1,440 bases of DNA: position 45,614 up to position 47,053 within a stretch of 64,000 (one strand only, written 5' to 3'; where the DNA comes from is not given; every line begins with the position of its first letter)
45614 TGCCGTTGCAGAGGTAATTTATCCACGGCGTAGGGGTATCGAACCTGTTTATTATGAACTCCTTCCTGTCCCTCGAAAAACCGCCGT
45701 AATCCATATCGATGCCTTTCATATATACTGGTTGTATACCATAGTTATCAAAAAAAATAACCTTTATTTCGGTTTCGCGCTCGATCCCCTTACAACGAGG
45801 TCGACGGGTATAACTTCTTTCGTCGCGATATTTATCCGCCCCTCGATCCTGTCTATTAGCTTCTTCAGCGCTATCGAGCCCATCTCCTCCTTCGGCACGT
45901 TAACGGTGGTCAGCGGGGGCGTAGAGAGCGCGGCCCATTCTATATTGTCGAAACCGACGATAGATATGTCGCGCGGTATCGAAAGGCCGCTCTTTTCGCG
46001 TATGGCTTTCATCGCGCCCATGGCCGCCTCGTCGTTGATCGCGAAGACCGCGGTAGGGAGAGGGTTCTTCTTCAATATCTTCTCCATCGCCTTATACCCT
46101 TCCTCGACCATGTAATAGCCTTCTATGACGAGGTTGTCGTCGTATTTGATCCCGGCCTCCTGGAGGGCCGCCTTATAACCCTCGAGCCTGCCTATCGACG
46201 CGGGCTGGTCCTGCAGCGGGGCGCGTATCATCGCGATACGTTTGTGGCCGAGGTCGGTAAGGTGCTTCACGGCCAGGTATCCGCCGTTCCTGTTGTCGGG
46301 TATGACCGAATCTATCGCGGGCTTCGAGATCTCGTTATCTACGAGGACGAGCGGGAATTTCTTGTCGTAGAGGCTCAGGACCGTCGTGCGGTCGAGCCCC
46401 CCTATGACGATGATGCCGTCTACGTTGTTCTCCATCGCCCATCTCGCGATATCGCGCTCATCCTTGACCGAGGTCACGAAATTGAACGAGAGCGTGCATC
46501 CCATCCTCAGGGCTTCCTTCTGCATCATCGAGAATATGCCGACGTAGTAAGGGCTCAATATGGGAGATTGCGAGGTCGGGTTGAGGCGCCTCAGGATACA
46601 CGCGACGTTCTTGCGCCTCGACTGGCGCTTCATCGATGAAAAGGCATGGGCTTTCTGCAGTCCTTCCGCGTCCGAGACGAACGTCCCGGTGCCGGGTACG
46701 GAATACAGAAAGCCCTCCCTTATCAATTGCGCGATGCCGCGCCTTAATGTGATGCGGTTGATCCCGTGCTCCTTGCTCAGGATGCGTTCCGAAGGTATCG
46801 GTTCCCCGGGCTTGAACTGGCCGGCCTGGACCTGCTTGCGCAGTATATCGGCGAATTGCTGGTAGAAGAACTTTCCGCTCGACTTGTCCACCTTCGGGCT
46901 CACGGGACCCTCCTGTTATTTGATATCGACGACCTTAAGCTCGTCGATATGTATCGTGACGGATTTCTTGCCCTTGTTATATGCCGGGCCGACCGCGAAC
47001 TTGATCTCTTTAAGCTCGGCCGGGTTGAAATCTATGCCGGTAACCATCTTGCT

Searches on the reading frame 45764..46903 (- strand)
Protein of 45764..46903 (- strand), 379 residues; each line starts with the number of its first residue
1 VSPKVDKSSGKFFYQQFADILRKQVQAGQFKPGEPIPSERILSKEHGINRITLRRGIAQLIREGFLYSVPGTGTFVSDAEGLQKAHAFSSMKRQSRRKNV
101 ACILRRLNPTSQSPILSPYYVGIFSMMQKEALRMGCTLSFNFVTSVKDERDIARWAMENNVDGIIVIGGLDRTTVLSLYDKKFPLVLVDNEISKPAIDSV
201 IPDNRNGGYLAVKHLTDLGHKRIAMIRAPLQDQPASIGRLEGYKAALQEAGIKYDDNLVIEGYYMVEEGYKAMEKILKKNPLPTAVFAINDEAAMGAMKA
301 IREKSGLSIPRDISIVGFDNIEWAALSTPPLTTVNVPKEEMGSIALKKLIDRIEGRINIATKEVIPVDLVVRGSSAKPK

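Call 18: search_protein_families(library=pfam, proteins=[window:45764-46903:-], max_evalue=0.001)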
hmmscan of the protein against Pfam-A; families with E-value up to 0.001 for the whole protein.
window:45764-46903:- (379 aa): 4 families
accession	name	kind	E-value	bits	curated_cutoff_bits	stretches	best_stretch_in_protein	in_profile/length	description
PF13377.12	Peripla_BP_3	-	1.1e-39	136.6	26.5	1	212-375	1-167/167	Periplasmic binding protein-like domain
PF00532.27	Peripla_BP_1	-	1.9e-31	110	22.2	1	117-354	13-262/281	Periplasmic binding proteins and sugar binding domain of LacI family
PF13407.12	Peripla_BP_4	-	1.1e-17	64.9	35.1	1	124-323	17-221/258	Periplasmic binding protein domain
PF00392.27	GntR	-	1.5e-13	50.6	27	1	14-76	2-64/64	Bacterial regulatory proteins, gntR family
